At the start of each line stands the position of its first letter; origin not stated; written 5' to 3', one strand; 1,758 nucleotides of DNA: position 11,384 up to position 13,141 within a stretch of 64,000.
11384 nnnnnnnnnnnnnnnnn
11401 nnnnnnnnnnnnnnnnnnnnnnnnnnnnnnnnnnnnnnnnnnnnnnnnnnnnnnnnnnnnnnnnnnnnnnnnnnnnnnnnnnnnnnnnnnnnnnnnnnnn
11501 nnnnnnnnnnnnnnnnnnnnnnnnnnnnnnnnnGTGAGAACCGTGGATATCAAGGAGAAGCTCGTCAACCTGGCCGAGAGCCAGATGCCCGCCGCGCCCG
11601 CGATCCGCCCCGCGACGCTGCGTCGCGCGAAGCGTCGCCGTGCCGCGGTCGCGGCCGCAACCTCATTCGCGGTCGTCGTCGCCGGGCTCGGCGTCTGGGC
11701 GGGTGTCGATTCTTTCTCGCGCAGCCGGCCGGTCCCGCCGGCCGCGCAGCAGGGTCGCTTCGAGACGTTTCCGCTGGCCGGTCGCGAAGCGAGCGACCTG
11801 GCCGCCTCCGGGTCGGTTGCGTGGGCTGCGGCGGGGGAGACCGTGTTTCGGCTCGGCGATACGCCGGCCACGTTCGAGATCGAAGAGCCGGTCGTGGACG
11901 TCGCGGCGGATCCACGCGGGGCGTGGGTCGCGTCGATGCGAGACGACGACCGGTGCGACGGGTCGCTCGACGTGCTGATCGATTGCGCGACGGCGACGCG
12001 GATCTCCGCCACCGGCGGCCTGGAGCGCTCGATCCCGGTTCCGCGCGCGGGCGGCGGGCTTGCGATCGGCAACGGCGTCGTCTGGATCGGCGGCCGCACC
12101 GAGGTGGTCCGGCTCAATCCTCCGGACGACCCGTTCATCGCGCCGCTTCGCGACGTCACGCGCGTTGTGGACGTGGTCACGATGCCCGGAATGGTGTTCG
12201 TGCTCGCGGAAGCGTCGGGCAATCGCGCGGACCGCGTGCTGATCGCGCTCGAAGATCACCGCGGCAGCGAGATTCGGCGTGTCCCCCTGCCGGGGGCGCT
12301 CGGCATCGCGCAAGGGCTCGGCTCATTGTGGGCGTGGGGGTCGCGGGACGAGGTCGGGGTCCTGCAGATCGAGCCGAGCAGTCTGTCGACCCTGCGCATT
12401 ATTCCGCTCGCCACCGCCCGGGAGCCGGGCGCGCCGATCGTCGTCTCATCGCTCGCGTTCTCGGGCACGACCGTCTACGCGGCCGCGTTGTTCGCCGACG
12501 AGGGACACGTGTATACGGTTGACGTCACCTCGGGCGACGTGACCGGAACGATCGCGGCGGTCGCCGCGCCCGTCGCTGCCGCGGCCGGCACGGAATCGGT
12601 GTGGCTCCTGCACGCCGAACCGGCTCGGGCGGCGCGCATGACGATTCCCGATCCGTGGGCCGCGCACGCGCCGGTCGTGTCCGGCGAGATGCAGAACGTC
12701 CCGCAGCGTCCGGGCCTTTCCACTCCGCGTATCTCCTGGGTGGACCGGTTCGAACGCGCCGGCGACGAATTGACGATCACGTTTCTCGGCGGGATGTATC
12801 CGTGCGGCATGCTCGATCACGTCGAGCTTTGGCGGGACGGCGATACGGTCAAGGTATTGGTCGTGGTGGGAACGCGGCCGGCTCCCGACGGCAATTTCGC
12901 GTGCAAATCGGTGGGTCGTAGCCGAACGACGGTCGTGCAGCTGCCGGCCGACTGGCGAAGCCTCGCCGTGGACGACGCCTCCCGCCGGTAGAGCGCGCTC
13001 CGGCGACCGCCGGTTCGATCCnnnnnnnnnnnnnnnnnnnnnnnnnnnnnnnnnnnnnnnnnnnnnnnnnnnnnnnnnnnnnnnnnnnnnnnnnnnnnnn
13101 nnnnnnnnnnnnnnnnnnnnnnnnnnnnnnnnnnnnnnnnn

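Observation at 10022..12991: ECF sigma / anti-sigma (beta-propeller ectodomain) module with adjacent cupredoxin and unknown secreted protein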

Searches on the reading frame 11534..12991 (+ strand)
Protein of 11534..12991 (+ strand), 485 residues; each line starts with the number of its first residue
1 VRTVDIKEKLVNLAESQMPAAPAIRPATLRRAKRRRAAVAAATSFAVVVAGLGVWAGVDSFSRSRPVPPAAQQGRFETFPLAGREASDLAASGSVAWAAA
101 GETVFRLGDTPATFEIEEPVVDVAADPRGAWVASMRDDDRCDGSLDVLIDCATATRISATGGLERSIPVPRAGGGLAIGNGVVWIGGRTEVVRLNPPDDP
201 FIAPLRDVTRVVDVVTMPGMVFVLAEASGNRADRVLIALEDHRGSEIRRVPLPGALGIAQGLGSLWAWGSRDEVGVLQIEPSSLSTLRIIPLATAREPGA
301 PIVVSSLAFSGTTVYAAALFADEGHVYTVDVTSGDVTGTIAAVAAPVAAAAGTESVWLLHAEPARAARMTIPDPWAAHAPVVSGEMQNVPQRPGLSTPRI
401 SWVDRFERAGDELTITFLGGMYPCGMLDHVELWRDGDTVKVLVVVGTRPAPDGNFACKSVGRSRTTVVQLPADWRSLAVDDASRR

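Call 3: search_protein_families(library=pfam, proteins=[window:11534-12991:+], max_evalue=0.01)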
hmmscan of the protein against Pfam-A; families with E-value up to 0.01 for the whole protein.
window:11534-12991:+ (485 aa): 0 families

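Call 5: find_homologous_proteins(query=window:11534-12991:+, max_evalue=0.001)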
Query window:11534-12991:+ (485 aa): 3 proteins with E <= 0.001 among 8000 candidates.
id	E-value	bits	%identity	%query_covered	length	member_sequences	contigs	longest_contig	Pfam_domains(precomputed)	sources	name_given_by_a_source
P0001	0.0e+0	1056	100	100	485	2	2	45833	-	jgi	-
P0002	1.3e-121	425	48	99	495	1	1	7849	-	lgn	-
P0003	2.4e-80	289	39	96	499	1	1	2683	-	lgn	-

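Call 6: search_protein_families(library=ncbifam, proteins=[window:11534-12991:+], max_evalue=0.01)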
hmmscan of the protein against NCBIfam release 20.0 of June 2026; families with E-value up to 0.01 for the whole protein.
window:11534-12991:+ (485 aa): 0 families

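Call 8: find_encoding_contigs(protein=P0002, flank=8000, max_places=4)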
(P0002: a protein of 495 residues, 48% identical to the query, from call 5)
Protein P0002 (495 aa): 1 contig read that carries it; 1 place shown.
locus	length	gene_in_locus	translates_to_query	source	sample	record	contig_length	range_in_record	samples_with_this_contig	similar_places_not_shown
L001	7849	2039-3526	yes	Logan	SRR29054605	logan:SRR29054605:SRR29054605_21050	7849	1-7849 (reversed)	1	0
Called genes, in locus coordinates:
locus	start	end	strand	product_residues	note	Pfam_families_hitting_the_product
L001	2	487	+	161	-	?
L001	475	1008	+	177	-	-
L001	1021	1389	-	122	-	-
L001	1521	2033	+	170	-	PF04542:Sigma70_r2, PF08281:Sigma70_r4_2, PF04545:Sigma70_r4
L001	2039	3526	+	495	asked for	-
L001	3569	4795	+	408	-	PF02720:DUF222, PF01844:HNH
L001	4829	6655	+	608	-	PF12158:DUF3592 (weak)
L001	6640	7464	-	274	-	PF13508:Acetyltransf_7 (faint), PF13302:Acetyltransf_3 (weak), PF00583:Acetyltransf_1, PF13673:Acetyltransf_10 (weak), PF08445:FR47, PF12746:GNAT_acetyltran (weak)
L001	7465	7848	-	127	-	?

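Call 9: find_encoding_contigs(protein=P0003, flank=8000, max_places=4)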
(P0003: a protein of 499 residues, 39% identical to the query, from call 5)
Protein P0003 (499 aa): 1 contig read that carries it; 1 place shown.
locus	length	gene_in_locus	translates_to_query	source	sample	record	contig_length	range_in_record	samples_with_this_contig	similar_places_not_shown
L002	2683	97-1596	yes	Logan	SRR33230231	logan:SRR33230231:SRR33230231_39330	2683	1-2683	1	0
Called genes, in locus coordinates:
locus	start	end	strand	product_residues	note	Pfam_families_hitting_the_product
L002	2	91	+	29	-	?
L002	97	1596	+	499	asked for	-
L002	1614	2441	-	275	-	PF13302:Acetyltransf_3 (weak), PF00583:Acetyltransf_1, PF08445:FR47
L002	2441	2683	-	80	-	?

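Call 20: find_related_loci(query=A1, collection=genome_contigs, flank=8000)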
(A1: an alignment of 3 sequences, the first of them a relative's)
Query A1 (485 aa) in genome_contigs; peptide patterns used: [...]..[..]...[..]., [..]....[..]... (x = any residue, [..] = any of these).
109 stretches matched a pattern; 1 encode a relative of the query (tblastn E <= 1e-3); 1 distinct loci.
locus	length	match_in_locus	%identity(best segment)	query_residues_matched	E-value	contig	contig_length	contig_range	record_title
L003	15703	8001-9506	46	1-484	5e-117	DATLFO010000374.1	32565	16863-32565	MAG TPA_asm: Actinomycetota bacterium isolate SMAG_U13590 k141_147626, whole genome shotgun sequence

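Call 24: search_protein_representatives(alignment_id=A1)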
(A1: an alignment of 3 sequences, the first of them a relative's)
Query: 3 sequences, 495 profile positions. Proteins with E-value up to 0.001 (for the whole library): 212; up to 1e-10: 11; up to 1e-30: 5. The best 150 are listed.
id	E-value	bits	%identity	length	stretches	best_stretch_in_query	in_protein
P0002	3.0e-262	887.0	-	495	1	3-494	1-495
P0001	9.8e-252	852.3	-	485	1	2-495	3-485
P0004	5.4e-193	658.6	-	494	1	1-481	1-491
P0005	2.1e-65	237.7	-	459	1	84-490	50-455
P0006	1.3e-34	136.2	-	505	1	3-482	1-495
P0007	2.6e-15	72.5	-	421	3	256-381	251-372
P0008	2.0e-12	63.0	-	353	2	386-466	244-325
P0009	1.0e-11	60.6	-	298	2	384-482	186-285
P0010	3.4e-11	58.9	-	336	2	385-490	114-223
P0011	6.4e-11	58.0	-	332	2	397-487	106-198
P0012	7.9e-11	57.7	-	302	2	409-486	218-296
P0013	1.9e-09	53.1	-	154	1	389-487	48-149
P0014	3.6e-09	52.2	-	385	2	3-296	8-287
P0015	1.0e-08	50.8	-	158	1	399-483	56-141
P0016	1.9e-08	49.9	-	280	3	185-303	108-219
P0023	1.1e-07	47.3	-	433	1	2-262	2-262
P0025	1.6e-07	46.8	-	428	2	1-146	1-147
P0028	3.0e-07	45.9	-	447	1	2-369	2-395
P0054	6.6e-06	41.5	-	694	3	220-371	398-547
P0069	1.3e-05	40.5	-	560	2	27-148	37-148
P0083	2.9e-05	39.3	-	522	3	17-218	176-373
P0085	3.3e-05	39.2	-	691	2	209-293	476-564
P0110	8.7e-05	37.8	-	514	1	17-368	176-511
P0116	1.2e-04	37.3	-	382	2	2-293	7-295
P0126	1.6e-04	36.9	-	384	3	16-108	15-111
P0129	1.7e-04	36.8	-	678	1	23-382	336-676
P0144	2.6e-04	36.2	-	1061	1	18-368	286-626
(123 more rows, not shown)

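Call 25: search_protein_families(library=pfam, proteins=[P0005, P0006, P0007, P0008, P0009, P0013, P0014, P0023, P0025, P0028], max_evalue=0.01)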
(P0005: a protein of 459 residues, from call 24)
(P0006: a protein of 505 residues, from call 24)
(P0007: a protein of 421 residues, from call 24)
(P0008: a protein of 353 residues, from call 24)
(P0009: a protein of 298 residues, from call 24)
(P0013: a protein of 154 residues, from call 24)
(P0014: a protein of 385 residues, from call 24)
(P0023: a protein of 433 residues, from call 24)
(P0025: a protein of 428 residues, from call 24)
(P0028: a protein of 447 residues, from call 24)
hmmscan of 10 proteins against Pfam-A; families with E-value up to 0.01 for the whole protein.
P0005 (459 aa): 0 families

P0006 (505 aa): 1 family
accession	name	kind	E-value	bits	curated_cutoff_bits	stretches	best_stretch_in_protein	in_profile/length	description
PF13360.13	PQQ_2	-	0.0042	17.2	27.6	0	259-360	133-229/233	Outer membrane protein assembly factor BamB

P0007 (421 aa): 4 families
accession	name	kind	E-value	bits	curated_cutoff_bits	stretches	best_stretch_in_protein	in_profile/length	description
PF21959.2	DUF6923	-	9.7e-11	42.3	27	1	201-270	111-181/234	Repeat of unknown function (DUF6923)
PF16819.11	DUF5074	-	3e-08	33.5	27.2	1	87-219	96-225/353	Domain of unknown function (DUF5074)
PF03413.25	PepSY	-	0.0039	17.9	24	0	303-339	27-59/60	Peptidase propeptide and YPEB domain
PF24684.1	Vgb_lyase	-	0.0061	15.8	50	0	137-288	16-170/290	Virginiamycin B lyase family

P0008 (353 aa): 0 families

P0009 (298 aa): 1 family
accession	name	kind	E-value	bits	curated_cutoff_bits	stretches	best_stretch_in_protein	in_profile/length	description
PF00174.25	Oxidored_molyb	-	0.0054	16.8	24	0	107-171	67-131/169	Oxidoreductase molybdopterin binding domain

P0013 (154 aa): 0 families

P0014 (385 aa): 3 families
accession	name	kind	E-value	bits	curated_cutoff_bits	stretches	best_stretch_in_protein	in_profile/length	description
PF21959.2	DUF6923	-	2.4e-12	47.6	27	1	142-245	102-196/234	Repeat of unknown function (DUF6923)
PF16819.11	DUF5074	-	1.6e-09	37.7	27.2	2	104-211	115-226/353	Domain of unknown function (DUF5074)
PF05096.18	Glu_cyclase_2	-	0.0029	17.5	22.3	0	153-204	65-201/249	Glutamine cyclotransferase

P0023 (433 aa): 1 family
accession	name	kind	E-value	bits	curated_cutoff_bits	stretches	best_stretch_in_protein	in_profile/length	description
PF10814.13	CwsA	-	0.00059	20.6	26.7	1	28-74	82-129/134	Cell wall synthesis protein CwsA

P0025 (428 aa): 1 family
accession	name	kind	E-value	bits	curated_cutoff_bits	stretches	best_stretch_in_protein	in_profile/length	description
PF21959.2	DUF6923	-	0.0015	18.8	27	0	68-111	122-164/234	Repeat of unknown function (DUF6923)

P0028 (447 aa): 1 family
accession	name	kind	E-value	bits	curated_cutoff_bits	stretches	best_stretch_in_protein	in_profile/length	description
PF05096.18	Glu_cyclase_2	-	0.005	16.7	22.3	0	87-133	171-219/249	Glutamine cyclotransferase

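Call 39: predict_structure(alignment_id=A4)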
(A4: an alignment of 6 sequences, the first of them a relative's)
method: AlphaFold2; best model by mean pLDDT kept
length: 485 residues; sequences in the alignment: 6
mean_pLDDT: 71.5   pTM: 0.64
mean pLDDT of the five models: 71.5, 69.0, 65.7, 63.8, 58.7
residues with pLDDT >= 90: 85; 70-90: 222; 50-70: 74; < 50: 104
segments of 3 or more residues with pLDDT < 50: 1-4, 16-67, 144-148, 374-394, 421-424, 448-462
pLDDT, mean of each block of 10 residues (from residue 1): 54 49 42 39 33 32 45 79 86 87 92 91 87 79 52 88 81 74 85 80 89 83 86 84 85 87 77 70 76 58 82 82 84 78 89 83 89 47 34 53 82 75 58 88 66 35 67 89 77
secondary structure, 60 per line:
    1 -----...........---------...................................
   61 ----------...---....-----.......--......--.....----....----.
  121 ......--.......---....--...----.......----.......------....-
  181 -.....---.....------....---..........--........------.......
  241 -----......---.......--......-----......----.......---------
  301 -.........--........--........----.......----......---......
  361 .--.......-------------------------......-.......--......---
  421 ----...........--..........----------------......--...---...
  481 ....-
elements in order: H6-16 H26-60 E71-73 E77-80 E86-92 E95-100 E103-107 E112-115 E120-126 E129-135 H139-142 E152-158 E163-169 E176-179 E182-186 E190-194 E201-204 E208-217 E220-227 E234-240 E246-251 E255-261 E264-269 E275-280 E285-291 E302-310 E313-320 E323-330 E335-341 E346-351 E355-361 E364-370 E396-401 E403-409 E412-417 E425-435 E438-447 E464-469 E478-481

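Call 41: fold_search(model_id=the predicted structure, library=pdb)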
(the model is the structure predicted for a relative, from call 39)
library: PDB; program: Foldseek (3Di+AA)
matches with E <= 10: 1647; with E <= 0.001: 1209
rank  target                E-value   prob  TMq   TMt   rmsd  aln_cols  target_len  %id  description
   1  6y7o_A                5.5e-12  1.00  0.44  0.64   6.3       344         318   11  The complex between the eight-bladed symmetrical designer protein Tako8 and the silicotungstic acid Keggin (STA) (released 2020-12-16)
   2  6y7o_C                2.7e-11  1.00  0.42  0.61   6.4       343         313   11  The complex between the eight-bladed symmetrical designer protein Tako8 and the silicotungstic acid Keggin (STA) (released 2020-12-16)
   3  9n77_LT               4.7e-11  1.00  0.42  0.25  18.2       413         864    9  SSU processome maturation and disassembly, State K (released 2025-11-05)
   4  9ijj_Q                1.5e-10  1.00  0.48  0.51  29.7       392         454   10  In situ structure of the central apparatus in mouse sperm axoneme. (released 2025-06-04)
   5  9n6v_LT               1.9e-10  1.00  0.43  0.25  18.5       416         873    8  SSU processome maturation and disassembly, State A (released 2025-11-05)
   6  7znk_C                2.0e-10  1.00  0.47  0.71   4.1       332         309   11  Structure of an endogenous human TREX complex bound to mRNA (released 2023-05-03)
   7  2ovq_B                2.3e-10  1.00  0.43  0.46   7.5       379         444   10  Structure of the Skp1-Fbw7-CyclinEdegC complex (released 2007-04-24)
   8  2ovr_B                2.4e-10  1.00  0.45  0.49   6.0       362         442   11  Structure of the Skp1-Fbw7-CyclinEdegN complex (released 2007-04-24)
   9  5nuv                  2.9e-10  1.00  0.48  0.74   4.1       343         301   12  Structure of the WD40-domain of human ATG16L1 (released 2017-07-19)
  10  4nsx                  2.9e-10  1.00  0.46  0.36  18.5       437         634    9  Crystal Structure of the Utp21 tandem WD Domain (released 2014-02-19)
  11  9n6z_LT               3.2e-10  1.00  0.41  0.25  18.2       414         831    9  SSU processome maturation and disassembly, State D (released 2025-11-05)
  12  7seu_D                4.4e-10  1.00  0.48  0.71   3.6       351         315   13  Crystal structure of E coli contaminant protein YncE co-purified with a plant protein (released 2022-04-20)
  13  6chg_A                4.6e-10  1.00  0.45  0.70   5.4       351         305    8  Crystal structure of the yeast COMPASS catalytic module (released 2018-08-22)
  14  7t1z_B                5.1e-10  1.00  0.43  0.47   6.5       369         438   10  Structure of the Fbw7-Skp1-MycNdegron complex (released 2022-02-16)
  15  3vgz_C                5.4e-10  1.00  0.46  0.67   4.6       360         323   13  Crystal structure of E. coli YncE (released 2011-11-16)
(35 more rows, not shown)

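Call 42: find_encoding_contigs(protein=P0006, flank=8000, max_places=4)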
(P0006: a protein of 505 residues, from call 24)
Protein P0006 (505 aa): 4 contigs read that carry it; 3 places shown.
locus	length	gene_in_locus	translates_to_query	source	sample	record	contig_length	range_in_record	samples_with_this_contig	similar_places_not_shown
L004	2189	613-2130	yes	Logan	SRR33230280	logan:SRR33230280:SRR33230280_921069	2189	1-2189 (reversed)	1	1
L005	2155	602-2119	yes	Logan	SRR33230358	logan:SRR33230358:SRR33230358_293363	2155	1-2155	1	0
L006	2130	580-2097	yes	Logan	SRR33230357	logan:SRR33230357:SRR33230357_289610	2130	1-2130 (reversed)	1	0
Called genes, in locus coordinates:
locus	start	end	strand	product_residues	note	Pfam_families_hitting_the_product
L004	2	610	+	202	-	?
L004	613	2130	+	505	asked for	-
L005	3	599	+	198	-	?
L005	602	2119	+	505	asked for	-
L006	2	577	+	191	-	?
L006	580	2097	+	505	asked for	-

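Call 43: find_encoding_contigs(protein=P0005, flank=8000, max_places=4)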
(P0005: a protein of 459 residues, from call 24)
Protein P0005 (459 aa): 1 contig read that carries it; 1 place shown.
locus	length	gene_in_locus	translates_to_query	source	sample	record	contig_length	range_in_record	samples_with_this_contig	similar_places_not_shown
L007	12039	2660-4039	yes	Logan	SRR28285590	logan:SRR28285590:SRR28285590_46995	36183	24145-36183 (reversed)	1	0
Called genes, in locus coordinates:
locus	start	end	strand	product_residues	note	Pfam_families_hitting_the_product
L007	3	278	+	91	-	?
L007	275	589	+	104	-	-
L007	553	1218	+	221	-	PF00078:RVT_1 (weak), PF08388:GIIM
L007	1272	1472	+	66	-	PF09723:Zn_ribbon_8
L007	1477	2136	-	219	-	-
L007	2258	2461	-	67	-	-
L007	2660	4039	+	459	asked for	-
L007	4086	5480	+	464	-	-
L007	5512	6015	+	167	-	PF00565:SNase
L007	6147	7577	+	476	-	-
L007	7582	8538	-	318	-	PF01551:Peptidase_M23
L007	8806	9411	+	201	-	PF04542:Sigma70_r2, PF08281:Sigma70_r4_2, PF04545:Sigma70_r4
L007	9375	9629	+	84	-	PF13490:zf-HC2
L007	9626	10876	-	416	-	PF13487:HD_5, PF01966:HD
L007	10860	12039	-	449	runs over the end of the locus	PF13487:HD_5, PF01966:HD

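Call 44: search_protein_families(library=pfam, proteins=[L004:2-610:+, L007:4086-5480:+, L007:6147-7577:+, L007:1477-2136:-, L007:2258-2461:-], max_evalue=0.01)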
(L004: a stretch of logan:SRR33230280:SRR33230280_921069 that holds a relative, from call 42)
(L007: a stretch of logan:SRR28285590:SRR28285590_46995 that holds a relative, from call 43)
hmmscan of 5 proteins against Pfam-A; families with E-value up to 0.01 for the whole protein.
L004:2-610:+ (202 aa): 5 families
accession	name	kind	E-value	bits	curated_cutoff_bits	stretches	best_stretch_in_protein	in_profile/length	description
PF08281.18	Sigma70_r4_2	-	9.2e-15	54.5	25.7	1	145-197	2-54/54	Sigma-70, region 4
PF04545.22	Sigma70_r4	-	2.9e-10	40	24.1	1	150-199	1-50/50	Sigma-70, region 4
PF04542.20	Sigma70_r2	-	1.7e-06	28.1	24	1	55-122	1-70/71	Sigma-70 region 2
PF13384.12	HTH_23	-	7.3e-05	22.9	24.6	1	154-192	2-40/50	Homeodomain-like domain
PF07638.17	Sigma70_ECF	-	0.0021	18.4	21.1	1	78-187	50-169/185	ECF sigma factor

L007:4086-5480:+ (464 aa): 0 families

L007:6147-7577:+ (476 aa): 0 families

L007:1477-2136:- (219 aa): 1 family
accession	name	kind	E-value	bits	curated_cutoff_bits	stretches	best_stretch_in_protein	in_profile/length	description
PF00753.33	Lactamase_B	-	0.001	19.5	22.7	0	76-205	63-196/196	Metallo-beta-lactamase superfamily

L007:2258-2461:- (67 aa): 0 families
